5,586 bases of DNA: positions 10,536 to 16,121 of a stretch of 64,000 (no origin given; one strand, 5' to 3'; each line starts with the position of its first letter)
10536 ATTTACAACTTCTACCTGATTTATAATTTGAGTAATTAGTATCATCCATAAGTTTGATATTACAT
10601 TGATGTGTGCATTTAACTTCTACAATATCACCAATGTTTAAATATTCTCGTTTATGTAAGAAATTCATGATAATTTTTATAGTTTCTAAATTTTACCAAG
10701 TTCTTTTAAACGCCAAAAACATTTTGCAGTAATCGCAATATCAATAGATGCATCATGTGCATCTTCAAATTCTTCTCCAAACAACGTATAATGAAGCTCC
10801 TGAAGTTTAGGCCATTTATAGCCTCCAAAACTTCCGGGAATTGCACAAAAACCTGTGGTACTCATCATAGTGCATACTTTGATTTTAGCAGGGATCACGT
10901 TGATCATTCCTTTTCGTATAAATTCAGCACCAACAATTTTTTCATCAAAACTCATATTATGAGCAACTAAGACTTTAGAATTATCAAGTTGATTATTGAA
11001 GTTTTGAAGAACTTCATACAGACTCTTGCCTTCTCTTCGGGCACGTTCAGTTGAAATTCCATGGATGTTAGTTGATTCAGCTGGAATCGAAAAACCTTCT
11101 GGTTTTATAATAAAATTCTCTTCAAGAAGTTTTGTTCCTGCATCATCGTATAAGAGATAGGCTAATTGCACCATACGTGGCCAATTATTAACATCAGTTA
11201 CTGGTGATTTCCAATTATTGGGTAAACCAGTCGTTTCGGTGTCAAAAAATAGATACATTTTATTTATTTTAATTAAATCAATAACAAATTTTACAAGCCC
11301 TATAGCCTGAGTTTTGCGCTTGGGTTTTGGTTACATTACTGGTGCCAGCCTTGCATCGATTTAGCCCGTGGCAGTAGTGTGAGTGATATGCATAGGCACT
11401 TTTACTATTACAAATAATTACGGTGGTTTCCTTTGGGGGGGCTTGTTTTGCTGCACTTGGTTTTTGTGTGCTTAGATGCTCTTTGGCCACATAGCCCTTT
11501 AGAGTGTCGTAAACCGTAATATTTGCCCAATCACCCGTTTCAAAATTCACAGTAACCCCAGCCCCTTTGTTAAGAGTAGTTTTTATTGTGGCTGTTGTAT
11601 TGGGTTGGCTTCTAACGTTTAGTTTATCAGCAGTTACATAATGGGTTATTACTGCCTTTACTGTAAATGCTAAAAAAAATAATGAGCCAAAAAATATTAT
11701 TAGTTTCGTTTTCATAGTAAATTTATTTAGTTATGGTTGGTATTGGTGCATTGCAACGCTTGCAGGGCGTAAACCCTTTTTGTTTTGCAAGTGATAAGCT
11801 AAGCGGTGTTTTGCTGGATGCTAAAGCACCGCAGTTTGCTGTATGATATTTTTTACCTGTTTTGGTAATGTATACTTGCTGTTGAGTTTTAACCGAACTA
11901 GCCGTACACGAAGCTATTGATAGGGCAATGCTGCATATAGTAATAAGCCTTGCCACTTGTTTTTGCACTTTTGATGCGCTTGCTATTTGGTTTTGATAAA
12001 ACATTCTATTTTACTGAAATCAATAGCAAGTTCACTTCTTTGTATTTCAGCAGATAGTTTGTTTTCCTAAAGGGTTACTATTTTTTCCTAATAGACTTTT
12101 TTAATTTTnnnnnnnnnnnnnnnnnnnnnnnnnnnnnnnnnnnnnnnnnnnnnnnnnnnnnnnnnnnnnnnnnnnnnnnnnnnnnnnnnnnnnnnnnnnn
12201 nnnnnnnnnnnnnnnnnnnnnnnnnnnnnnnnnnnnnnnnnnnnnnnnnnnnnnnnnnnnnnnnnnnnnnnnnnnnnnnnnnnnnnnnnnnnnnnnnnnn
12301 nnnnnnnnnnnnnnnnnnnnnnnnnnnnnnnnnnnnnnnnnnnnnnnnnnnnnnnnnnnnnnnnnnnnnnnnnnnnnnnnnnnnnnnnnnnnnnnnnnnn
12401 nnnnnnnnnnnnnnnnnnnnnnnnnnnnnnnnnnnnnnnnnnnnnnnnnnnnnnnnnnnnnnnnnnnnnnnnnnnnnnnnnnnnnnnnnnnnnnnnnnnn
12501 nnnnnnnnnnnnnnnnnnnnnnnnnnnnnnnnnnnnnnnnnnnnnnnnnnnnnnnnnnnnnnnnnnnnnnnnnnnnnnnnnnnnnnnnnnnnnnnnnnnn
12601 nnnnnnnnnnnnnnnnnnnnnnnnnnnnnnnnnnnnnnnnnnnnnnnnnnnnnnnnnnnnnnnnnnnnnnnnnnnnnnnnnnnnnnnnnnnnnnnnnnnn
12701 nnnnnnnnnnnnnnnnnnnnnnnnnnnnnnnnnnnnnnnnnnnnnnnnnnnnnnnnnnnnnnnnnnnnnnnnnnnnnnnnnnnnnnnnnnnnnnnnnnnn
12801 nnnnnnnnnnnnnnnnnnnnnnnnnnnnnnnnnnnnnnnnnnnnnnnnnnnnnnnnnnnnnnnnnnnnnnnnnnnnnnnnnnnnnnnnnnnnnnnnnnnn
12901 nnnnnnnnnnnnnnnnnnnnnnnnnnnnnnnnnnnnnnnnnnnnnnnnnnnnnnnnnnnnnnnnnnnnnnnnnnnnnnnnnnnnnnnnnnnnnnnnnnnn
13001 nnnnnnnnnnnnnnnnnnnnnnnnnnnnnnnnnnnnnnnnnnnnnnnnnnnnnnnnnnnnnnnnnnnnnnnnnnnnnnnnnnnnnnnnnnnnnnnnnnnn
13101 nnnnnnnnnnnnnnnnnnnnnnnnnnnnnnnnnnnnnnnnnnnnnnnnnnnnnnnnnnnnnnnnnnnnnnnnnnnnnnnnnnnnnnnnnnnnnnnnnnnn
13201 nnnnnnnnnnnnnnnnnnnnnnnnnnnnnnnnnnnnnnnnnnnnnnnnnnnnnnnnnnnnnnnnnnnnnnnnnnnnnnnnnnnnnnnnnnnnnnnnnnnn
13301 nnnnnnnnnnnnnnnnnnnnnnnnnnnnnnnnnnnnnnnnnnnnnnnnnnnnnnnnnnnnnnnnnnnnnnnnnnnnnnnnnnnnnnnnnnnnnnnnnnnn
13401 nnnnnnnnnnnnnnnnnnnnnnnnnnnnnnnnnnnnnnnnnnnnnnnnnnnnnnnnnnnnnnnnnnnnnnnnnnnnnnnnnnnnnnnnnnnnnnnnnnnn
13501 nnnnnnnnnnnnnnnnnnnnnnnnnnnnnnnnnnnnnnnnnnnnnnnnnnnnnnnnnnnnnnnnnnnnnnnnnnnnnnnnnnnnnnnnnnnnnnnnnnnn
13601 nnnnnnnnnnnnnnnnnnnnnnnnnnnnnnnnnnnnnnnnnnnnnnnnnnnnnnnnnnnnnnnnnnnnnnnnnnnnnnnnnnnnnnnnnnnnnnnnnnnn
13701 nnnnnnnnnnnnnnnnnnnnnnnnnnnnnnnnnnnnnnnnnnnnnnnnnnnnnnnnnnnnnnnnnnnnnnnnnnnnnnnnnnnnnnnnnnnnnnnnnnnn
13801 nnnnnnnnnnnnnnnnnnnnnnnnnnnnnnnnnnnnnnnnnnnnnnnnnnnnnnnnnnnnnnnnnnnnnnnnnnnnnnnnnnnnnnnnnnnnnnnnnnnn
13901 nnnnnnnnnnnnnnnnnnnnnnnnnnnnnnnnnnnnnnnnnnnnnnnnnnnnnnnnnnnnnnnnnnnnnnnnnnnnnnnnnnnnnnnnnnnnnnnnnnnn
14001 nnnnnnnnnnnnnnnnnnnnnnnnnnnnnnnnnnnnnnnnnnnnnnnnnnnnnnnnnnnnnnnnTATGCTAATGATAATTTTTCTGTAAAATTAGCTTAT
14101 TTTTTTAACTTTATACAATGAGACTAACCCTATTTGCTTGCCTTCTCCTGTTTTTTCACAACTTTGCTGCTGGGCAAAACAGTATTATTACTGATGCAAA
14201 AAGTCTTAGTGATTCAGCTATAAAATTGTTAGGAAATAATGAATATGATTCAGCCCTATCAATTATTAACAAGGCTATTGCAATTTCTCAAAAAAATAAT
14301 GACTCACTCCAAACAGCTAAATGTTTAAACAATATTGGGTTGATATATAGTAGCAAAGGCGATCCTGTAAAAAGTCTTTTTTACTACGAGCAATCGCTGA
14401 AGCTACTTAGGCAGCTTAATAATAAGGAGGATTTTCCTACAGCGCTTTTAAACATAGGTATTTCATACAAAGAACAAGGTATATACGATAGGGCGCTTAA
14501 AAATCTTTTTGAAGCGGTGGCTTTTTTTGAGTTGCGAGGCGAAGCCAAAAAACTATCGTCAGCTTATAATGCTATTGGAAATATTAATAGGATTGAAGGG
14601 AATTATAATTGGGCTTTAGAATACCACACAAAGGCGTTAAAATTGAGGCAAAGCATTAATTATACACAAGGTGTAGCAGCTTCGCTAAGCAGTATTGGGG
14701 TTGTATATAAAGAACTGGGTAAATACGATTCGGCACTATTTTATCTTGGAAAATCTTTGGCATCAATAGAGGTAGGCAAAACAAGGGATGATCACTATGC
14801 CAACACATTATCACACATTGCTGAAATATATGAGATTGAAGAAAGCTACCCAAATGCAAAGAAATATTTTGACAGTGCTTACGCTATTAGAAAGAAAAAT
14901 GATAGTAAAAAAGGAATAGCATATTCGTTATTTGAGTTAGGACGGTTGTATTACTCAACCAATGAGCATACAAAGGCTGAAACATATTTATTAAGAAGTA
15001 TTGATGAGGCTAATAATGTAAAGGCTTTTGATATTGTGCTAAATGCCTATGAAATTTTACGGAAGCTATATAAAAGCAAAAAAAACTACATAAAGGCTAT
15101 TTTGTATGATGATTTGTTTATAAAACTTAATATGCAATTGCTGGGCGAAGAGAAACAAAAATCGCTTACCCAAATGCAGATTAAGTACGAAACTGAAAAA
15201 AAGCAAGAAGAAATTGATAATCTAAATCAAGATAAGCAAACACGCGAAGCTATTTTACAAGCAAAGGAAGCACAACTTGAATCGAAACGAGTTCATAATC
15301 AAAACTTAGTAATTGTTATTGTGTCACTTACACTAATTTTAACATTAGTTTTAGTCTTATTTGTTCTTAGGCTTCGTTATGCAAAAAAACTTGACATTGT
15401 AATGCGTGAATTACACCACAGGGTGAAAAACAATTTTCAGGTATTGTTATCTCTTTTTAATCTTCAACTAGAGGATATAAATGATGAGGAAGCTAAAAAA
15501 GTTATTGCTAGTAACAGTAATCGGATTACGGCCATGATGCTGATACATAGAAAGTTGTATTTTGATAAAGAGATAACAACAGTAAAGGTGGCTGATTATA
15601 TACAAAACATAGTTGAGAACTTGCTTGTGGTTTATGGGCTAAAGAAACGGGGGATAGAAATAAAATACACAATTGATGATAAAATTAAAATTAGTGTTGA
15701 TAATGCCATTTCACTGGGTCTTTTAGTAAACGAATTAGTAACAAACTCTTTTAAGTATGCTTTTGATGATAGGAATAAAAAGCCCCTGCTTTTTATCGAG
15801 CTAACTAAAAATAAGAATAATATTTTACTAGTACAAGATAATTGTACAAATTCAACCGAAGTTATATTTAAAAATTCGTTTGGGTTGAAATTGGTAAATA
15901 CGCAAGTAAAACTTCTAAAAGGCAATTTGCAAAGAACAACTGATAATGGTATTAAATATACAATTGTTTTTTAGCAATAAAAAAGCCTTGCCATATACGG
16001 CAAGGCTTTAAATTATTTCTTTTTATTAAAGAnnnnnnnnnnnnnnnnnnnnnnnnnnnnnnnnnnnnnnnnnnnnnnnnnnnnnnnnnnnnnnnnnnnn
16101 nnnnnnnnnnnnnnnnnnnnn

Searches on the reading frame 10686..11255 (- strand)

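Call 32: search_protein_families(library=pfam, proteins=[window:10686-11255:-])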
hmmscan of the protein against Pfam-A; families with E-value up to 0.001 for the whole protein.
window:10686-11255:- (189 aa): 1 family
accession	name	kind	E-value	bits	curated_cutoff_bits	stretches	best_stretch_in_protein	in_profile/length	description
PF00929.31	RNase_T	-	2.9e-14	54.4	24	1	2-180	1-164/164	Exonuclease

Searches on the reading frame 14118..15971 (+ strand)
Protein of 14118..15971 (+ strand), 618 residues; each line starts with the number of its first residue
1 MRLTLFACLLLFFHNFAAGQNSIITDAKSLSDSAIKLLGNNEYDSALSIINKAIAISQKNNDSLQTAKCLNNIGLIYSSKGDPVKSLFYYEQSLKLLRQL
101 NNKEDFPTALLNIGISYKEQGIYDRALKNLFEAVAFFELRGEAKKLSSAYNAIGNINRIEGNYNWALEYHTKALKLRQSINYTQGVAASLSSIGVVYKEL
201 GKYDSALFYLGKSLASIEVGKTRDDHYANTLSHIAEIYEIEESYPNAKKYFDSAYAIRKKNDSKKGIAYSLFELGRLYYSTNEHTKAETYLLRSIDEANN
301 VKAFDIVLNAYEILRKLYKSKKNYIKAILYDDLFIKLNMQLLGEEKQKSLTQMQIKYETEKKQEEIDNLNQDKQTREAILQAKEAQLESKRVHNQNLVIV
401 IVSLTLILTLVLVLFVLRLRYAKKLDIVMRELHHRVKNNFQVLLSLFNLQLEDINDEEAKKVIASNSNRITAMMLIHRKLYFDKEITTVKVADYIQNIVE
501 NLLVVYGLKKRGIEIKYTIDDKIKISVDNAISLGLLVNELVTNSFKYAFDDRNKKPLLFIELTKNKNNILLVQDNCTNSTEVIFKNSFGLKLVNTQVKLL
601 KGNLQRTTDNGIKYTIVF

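Call 32: search_protein_families(library=pfam, proteins=[window:14118-15971:+])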
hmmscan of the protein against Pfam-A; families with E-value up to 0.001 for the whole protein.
window:14118-15971:+ (618 aa): 11 families
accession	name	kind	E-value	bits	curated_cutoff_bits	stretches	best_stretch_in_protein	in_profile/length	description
PF13424.12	TPR_12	-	1.1e-34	118.9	30.1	4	147-215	3-73/77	Tetratricopeptide repeat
PF00515.34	TPR_1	-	1.4e-23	82.1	27.8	2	67-96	1-30/34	Tetratricopeptide repeat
PF07568.18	HisKA_2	-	8.1e-23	80.8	22.3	1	431-504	1-74/76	Histidine kinase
PF07719.23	TPR_2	-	3.1e-19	67.9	27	0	67-97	1-31/34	Tetratricopeptide repeat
PF13374.12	TPR_10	-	8.4e-19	67.4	27.5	0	66-104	1-38/42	Tetratricopeptide repeat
PF13181.12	TPR_8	-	5.9e-14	51.4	25.7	0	67-96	1-30/34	Tetratricopeptide repeat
PF13176.12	TPR_7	-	3.1e-12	46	27.9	0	70-103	2-35/36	Tetratricopeptide repeat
PF13174.12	TPR_6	-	2.5e-07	31.3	26.3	0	109-128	2-21/33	Tetratricopeptide repeat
PF13431.12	TPR_17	-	0.00043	20.8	24.4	0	178-207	4-33/34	Tetratricopeptide repeat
PF14559.12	TPR_19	-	0.00056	20.6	25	0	243-300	6-57/68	Tetratricopeptide repeat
PF07536.20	HWE_HK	-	0.00064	20.8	22.8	0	431-499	1-66/83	HWE histidine kinase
